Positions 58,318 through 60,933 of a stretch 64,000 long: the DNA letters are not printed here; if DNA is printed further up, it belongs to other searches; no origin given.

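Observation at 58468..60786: A response-regulator receiver domain is fused to the beta/gamma diaphorase subunit of a [NiFe] hydrogenase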

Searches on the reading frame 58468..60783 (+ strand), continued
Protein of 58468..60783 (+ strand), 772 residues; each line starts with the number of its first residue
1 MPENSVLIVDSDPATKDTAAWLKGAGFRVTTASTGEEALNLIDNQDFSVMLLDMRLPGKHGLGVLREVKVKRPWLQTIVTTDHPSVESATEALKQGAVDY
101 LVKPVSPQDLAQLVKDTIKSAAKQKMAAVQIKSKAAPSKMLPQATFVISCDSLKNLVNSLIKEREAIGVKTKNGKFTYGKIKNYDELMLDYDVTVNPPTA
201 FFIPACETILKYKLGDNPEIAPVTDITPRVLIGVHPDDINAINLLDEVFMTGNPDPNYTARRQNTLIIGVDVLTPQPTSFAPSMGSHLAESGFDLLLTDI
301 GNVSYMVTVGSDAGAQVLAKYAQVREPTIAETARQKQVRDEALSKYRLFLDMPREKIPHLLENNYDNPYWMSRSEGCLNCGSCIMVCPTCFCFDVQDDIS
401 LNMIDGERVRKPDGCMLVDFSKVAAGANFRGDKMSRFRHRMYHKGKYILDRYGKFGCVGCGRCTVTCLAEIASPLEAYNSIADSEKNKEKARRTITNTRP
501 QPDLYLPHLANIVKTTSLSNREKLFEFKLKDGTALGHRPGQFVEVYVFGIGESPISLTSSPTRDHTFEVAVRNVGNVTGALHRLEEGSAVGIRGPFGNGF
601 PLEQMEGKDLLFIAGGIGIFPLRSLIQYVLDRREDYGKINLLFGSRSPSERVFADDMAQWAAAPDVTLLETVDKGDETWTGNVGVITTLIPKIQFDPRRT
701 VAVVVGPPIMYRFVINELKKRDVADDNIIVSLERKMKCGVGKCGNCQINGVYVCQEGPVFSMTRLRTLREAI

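Call 36: find_encoding_contigs(protein=P0296, flank=8000, max_places=1)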
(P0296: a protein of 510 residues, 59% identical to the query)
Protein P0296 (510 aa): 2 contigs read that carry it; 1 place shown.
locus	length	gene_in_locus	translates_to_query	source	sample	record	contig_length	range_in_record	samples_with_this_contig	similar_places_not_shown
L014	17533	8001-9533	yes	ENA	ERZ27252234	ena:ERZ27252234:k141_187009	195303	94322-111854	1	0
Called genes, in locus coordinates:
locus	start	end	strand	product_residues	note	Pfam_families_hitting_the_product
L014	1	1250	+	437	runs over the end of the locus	PF01925:TauE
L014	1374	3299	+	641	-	PF17203:sCache_3_2 (faint), PF14827:dCache_3 (weak), PF17201:Cache_3-Cache_2, PF17202:sCache_3_3, PF00672:HAMP, PF00512:HisKA, PF02518:HATPase_c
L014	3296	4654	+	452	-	PF00072:Response_reg, PF00158:Sigma54_activat, PF14532:Sigma54_activ_2, PF00004:AAA (weak), PF07724:AAA_2, PF07728:AAA_5, PF25601:AAA_lid_14, PF02954:HTH_8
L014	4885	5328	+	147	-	PF00072:Response_reg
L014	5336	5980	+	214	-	PF00072:Response_reg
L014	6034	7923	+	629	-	PF00072:Response_reg, PF20161:VpsR (weak), PF07992:Pyr_redox_2, PF13434:Lys_Orn_oxgnase (weak), PF13738:Pyr_redox_3, PF00070:Pyr_redox, PF02852:Pyr_redox_dim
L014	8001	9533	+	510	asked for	PF00072:Response_reg, PF12838:Fer4_7 (faint), PF13187:Fer4_9 (faint), PF17179:Fer4_22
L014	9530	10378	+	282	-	PF00970:FAD_binding_6 (weak), PF00175:NAD_binding_1, PF10418:DHODB_Fe-S_bind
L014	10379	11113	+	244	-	PF01058:Oxidored_q6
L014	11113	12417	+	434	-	PF00374:NiFeSe_Hases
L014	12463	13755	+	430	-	PF00072:Response_reg, PF00763:THF_DHG_CYH, PF02882:THF_DHG_CYH_C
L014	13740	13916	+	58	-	-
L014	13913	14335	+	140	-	PF01894:YjbQ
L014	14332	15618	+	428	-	PF00215:OMPdecase, PF00977:His_biosynth (faint), PF03737:RraA-like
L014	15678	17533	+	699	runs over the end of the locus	PF02629:CoA_binding, PF13380:CoA_binding_2, PF13607:Succ_CoA_lig, PF19045:Ligase_CoA_2, PF08442:ATP-grasp_2 (weak), PF13549:ATP-grasp_5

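Call 48: predict_structure(alignment_id=A2)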
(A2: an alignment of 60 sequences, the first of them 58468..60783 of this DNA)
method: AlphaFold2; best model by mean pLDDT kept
length: 772 residues; sequences in the alignment: 60
mean_pLDDT: 75.0   pTM: 0.45
mean pLDDT of the five models: 75.0, 74.5, 71.8, 71.8, 71.4
residues with pLDDT >= 90: 169; 70-90: 364; 50-70: 105; < 50: 134
segments of 3 or more residues with pLDDT < 50: 123-137, 376-398, 413-461, 463-469, 496-504, 735-755, 768-772
pLDDT, mean of each block of 10 residues (from residue 1): 78 82 86 89 87 87 86 85 81 82 81 81 40 43 81 93 92 79 90 70 75 74 86 84 72 75 93 72 65 92 89 89 87 88 77 64 58 49 40 42 69 44 35 42 45 46 48 62 73 47 66 91 92 86 83 83 87 82 90 82 90 89 93 92 88 89 90 87 89 91 85 88 87 51 43 54 58 44
secondary structure, 60 per line:
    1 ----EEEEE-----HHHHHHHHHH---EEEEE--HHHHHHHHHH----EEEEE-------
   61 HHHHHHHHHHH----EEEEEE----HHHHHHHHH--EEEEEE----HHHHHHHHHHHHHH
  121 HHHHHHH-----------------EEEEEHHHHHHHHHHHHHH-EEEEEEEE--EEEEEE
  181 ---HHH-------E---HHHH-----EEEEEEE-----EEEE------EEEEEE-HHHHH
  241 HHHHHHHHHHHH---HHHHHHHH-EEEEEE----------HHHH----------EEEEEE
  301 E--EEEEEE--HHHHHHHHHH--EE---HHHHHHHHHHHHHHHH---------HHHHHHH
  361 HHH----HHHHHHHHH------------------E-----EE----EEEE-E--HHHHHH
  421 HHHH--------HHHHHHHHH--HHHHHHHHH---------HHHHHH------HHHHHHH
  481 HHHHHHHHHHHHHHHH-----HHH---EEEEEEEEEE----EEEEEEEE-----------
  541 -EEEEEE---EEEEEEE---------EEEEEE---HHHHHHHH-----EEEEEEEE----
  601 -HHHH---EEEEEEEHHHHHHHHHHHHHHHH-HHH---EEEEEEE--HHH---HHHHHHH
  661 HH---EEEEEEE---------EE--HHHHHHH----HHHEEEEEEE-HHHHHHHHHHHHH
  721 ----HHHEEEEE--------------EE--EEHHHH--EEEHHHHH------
elements in order (helices of 4 or more, strands of 3 or more residues): E5-9 H15-24 E28-32 H35-44 E49-53 H61-71 E76-81 H86-94 E97-102 H107-127 E145-149 H150-163 E165-172 E175-180 H198-201 E207-213 E219-222 E229-234 H236-252 H256-263 E265-270 H281-284 E295-301 E304-309 H312-321 H329-344 H354-363 H368-376 E407-410 H415-424 H433-441 H444-452 H462-467 H474-496 E508-517 E522-529 E542-547 E551-557 E567-572 H576-583 E589-596 H602-605 E609-615 H616-631 E639-645 H654-662 E666-672 H686-692 E700-706 H708-720 E728-732 H753-756 E759-761 H762-766

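Call 52: fold_search(model_id=the predicted structure, library=pdb)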
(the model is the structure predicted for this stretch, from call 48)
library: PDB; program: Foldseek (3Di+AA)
matches with E <= 10: 1811; with E <= 0.001: 830
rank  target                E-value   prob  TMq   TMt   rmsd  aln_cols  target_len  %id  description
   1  9nf0_C                2.0e-29  1.00  0.33  0.84   3.0       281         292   38  Structure of the NADPH-bound Pyrococcus furiosus SHI complex (released 2025-07-09)
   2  9nez_C                1.7e-27  1.00  0.33  0.86   2.8       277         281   38  Structure of the Pyrococcus furiosus SHI complex (released 2025-07-09)
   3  9nez_B                4.1e-21  1.00  0.37  0.78   6.3       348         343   28  Structure of the Pyrococcus furiosus SHI complex (released 2025-07-09)
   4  9nf0_B                4.3e-20  1.00  0.36  0.77   6.3       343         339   27  Structure of the NADPH-bound Pyrococcus furiosus SHI complex (released 2025-07-09)
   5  5ksw_B                1.1e-17  1.00  0.29  0.79   3.5       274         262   24  DHODB-I74D mutant (released 2016-08-03)
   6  1ep1_B                4.3e-17  1.00  0.28  0.77   3.7       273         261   26  CRYSTAL STRUCTURE OF LACTOCOCCUS LACTIS DIHYDROOROTATE DEHYDROGENASE B (released 2001-01-17)
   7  8ad5_A                9.5e-17  1.00  0.27  0.71   3.9       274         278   22  X-ray structure of NqrF(129-408)of Vibrio cholerae variant F406A (released 2023-07-12)
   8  9v69                  1.3e-16  1.00  0.28  0.74   3.1       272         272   18  X-ray crystal structure of the two-electron reduced form of wild type b5R (released 2025-11-19)
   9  2eix_A                1.3e-16  1.00  0.27  0.77   3.7       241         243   20  The Structure of Physarum polycephalum cytochrome b5 reductase (released 2007-04-17)
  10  4ylf_A                1.5e-16  1.00  0.27  0.71   5.7       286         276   26  Insights into flavin-based electron bifurcation via the NADH-dependent reduced ferredoxin-NADP oxidoreductase structur (released 2015-07-08)
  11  8ad0_F                1.7e-16  1.00  0.27  0.50   3.2       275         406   22  X-ray structure of Na+-NQR from Vibrio cholerae in different conformation at 3.1 A (released 2023-07-12)
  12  4u9u_A                1.7e-16  1.00  0.26  0.69   4.5       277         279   22  Crystal structure of NqrF FAD-binding domain from Vibrio cholerae (released 2014-12-03)
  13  7tnv                  1.8e-16  1.00  0.27  0.73   3.4       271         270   18  Crystal Structure Of Human NADH-Cytochrome B5 Reductase T117S Mutant (released 2023-04-12)
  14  7w3o_D                2.4e-16  1.00  0.27  0.72   3.4       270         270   18  Crystal structure of human CYB5R3 (released 2022-12-07)
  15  9v6a                  2.5e-16  1.00  0.28  0.74   3.1       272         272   18  X-ray crystal structure of the T66V mutant b5R co-crystallized with NADH (released 2025-11-19)
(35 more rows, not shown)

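Call 58: find_related_loci(query=A2, collection=metagenome_contigs, flank=6000)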
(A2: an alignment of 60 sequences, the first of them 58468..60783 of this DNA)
Query A2 (772 aa) in metagenome_contigs; peptide patterns used: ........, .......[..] (x = any residue, [..] = any of these).
600 stretches matched a pattern (row limit reached: there are more); 591 encode a relative of the query (tblastn E <= 1e-3); the best 80 are kept; 80 distinct loci.
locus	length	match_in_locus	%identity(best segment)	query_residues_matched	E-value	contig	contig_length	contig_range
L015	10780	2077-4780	63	1-772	0e+0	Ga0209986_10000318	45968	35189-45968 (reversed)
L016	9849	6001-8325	62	1-772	0e+0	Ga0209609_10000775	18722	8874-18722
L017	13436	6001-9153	62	1-772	0e+0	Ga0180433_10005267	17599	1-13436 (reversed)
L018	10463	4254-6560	58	1-772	0e+0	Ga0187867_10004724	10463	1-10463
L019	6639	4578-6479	62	138-772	0e+0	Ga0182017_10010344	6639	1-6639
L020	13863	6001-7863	53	147-772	0e+0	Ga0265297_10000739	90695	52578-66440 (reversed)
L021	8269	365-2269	49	147-772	0e+0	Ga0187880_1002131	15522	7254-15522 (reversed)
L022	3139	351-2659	61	6-772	0e+0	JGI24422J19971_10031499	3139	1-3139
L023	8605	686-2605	47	144-772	0e+0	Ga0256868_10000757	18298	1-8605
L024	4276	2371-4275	47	147-770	0e+0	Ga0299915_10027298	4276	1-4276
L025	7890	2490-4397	47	147-772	0e+0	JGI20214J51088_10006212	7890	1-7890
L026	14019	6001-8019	45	113-772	0e+0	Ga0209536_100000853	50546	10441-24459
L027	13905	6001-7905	47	147-771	0e+0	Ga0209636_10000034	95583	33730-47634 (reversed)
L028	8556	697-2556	48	147-772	0e+0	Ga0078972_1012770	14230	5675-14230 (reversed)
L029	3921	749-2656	48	147-772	0e+0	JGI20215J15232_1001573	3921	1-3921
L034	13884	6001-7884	46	152-772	2e-178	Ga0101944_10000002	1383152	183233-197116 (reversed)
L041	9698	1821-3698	44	142-772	3e-170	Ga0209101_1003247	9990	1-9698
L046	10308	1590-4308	55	1-772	0e+0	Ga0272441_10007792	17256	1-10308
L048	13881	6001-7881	43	139-772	1e-160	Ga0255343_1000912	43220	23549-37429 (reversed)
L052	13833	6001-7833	41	161-772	6e-155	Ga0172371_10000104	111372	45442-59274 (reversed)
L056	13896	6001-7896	41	147-772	4e-153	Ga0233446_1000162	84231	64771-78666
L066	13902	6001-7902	43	151-772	3e-171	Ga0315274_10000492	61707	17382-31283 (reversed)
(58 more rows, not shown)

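Call 62: search_protein_families(library=pfam, proteins=[L034:10858-12777:+, L041:6912-8798:+, L048:10816-12546:+, L052:10738-12090:+, L056:10880-12214:+, L066:11011-12363:+, L015:678-2072:+, L046:6581-7822:-, L018:8626-9804:-, L003:14517-15719:-], max_evalue=0.001)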
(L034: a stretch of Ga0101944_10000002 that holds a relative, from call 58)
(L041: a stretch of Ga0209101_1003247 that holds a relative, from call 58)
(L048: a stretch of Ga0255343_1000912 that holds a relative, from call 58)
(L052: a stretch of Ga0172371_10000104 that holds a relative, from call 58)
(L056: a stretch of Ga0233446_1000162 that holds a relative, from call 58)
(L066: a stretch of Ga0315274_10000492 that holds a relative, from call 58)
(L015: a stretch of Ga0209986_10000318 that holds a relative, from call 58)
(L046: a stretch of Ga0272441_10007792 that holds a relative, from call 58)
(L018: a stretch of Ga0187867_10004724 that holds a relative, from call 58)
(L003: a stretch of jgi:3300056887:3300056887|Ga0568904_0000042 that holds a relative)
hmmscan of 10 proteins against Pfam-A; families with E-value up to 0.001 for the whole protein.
L034:10858-12777:+ (640 aa): 7 families
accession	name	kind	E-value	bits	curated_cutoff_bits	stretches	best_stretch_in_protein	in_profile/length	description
PF02518.31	HATPase_c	-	1.6e-29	103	26.4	1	525-634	3-110/111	Histidine kinase-, DNA gyrase B-, and HSP90-like ATPase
PF13185.12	GAF_2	-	2.3e-16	60.7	28.6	1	253-392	2-136/136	GAF domain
PF01590.32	GAF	-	6.2e-15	56.3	22.4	1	254-391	1-133/133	GAF domain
PF00512.31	HisKA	-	1.9e-12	47.5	26.9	1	406-469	1-61/66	His Kinase A (phospho-acceptor) domain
PF13492.12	GAF_3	-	6.8e-11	43.1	27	1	254-393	1-129/129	GAF domain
PF25323.1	6TM_PilS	-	3.6e-05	24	27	1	50-203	25-180/189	PilS-like transmembrane domain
PF13581.12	HATPase_c_2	-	0.00018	21.9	27.4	1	535-612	39-113/127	Histidine kinase-like ATPase domain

L041:6912-8798:+ (629 aa): 7 families
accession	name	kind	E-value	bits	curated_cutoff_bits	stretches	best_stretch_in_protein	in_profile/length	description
PF02518.31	HATPase_c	-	2.1e-29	102.6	26.4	1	516-623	4-109/111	Histidine kinase-, DNA gyrase B-, and HSP90-like ATPase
PF13185.12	GAF_2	-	5.4e-18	66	28.6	1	243-382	2-136/136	GAF domain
PF01590.32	GAF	-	5.5e-16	59.7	22.4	1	244-381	1-133/133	GAF domain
PF13492.12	GAF_3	-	1e-15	58.8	27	1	244-383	1-129/129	GAF domain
PF00512.31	HisKA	-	6.6e-13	49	26.9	1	396-459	1-61/66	His Kinase A (phospho-acceptor) domain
PF25323.1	6TM_PilS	-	1.7e-07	31.6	27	1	67-213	56-187/189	PilS-like transmembrane domain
PF13581.12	HATPase_c_2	-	0.00025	21.5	27.4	0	523-619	41-125/127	Histidine kinase-like ATPase domain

L048:10816-12546:+ (577 aa): 5 families
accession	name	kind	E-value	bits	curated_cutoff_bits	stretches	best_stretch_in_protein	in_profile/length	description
PF02518.31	HATPase_c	-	2.3e-28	99.3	26.4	1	458-568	1-109/111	Histidine kinase-, DNA gyrase B-, and HSP90-like ATPase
PF00512.31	HisKA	-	6.3e-09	36.2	26.9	1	348-411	4-64/66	His Kinase A (phospho-acceptor) domain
PF01590.32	GAF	-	4.8e-07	30.8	22.4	1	192-328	2-131/133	GAF domain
PF13185.12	GAF_2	-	9.7e-06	26.3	28.6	1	190-330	2-135/136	GAF domain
PF14501.12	HATPase_c_5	-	9.9e-05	22.6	22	1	462-552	5-88/102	GHKL domain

L052:10738-12090:+ (451 aa): 4 families
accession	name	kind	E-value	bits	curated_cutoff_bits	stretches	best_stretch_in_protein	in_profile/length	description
PF02518.31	HATPase_c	-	6.1e-30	104.4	26.4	1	342-449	3-108/111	Histidine kinase-, DNA gyrase B-, and HSP90-like ATPase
PF00512.31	HisKA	-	1.4e-06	28.7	26.9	1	228-291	2-62/66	His Kinase A (phospho-acceptor) domain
PF13581.12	HATPase_c_2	-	1.3e-05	25.7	27.4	1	345-428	32-112/127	Histidine kinase-like ATPase domain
PF25323.1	6TM_PilS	-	0.00025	21.2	27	1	91-138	75-122/189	PilS-like transmembrane domain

L056:10880-12214:+ (445 aa): 3 families
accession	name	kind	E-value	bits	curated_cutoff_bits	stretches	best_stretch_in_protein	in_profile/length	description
PF02518.31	HATPase_c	-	1.7e-33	115.8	26.4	1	331-441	1-109/111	Histidine kinase-, DNA gyrase B-, and HSP90-like ATPase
PF14501.12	HATPase_c_5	-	2.9e-05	24.3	22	1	335-431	5-94/102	GHKL domain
PF25323.1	6TM_PilS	-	0.00069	19.8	27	0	60-153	55-146/189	PilS-like transmembrane domain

L066:11011-12363:+ (451 aa): 2 families
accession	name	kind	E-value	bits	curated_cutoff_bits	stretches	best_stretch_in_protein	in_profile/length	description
PF02518.31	HATPase_c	-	6.8e-28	97.8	26.4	1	329-439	2-110/111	Histidine kinase-, DNA gyrase B-, and HSP90-like ATPase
PF25323.1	6TM_PilS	-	2e-06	28.1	27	1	9-201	6-188/189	PilS-like transmembrane domain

L015:678-2072:+ (465 aa): 2 families
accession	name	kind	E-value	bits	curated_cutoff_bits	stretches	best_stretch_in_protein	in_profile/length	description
PF02518.31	HATPase_c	-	2.1e-29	102.6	26.4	1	354-459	2-109/111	Histidine kinase-, DNA gyrase B-, and HSP90-like ATPase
PF00512.31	HisKA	-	1.2e-11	44.9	26.9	1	242-308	2-63/66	His Kinase A (phospho-acceptor) domain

L046:6581-7822:- (414 aa): 3 families
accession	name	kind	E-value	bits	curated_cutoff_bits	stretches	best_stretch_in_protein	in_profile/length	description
PF02518.31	HATPase_c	-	1.3e-26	93.7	26.4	1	301-407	2-110/111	Histidine kinase-, DNA gyrase B-, and HSP90-like ATPase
PF00512.31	HisKA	-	9.5e-14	51.6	26.9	1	189-255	2-63/66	His Kinase A (phospho-acceptor) domain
PF13589.12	HATPase_c_3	-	0.00068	20.1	25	0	306-365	4-62/137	Histidine kinase-, DNA gyrase B-, and HSP90-like ATPase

L018:8626-9804:- (393 aa): 2 families
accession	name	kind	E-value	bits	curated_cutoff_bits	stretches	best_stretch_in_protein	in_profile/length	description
PF02518.31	HATPase_c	-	1.7e-25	90.1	26.4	1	284-390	1-109/111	Histidine kinase-, DNA gyrase B-, and HSP90-like ATPase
PF00512.31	HisKA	-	4.1e-11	43.2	26.9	1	173-239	2-63/66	His Kinase A (phospho-acceptor) domain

L003:14517-15719:- (401 aa): 2 families
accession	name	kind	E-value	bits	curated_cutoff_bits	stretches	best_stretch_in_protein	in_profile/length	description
PF02518.31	HATPase_c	-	7e-29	101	26.4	1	286-392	2-109/111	Histidine kinase-, DNA gyrase B-, and HSP90-like ATPase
PF00512.31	HisKA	-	6.7e-13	48.9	26.9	1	174-240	3-64/66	His Kinase A (phospho-acceptor) domain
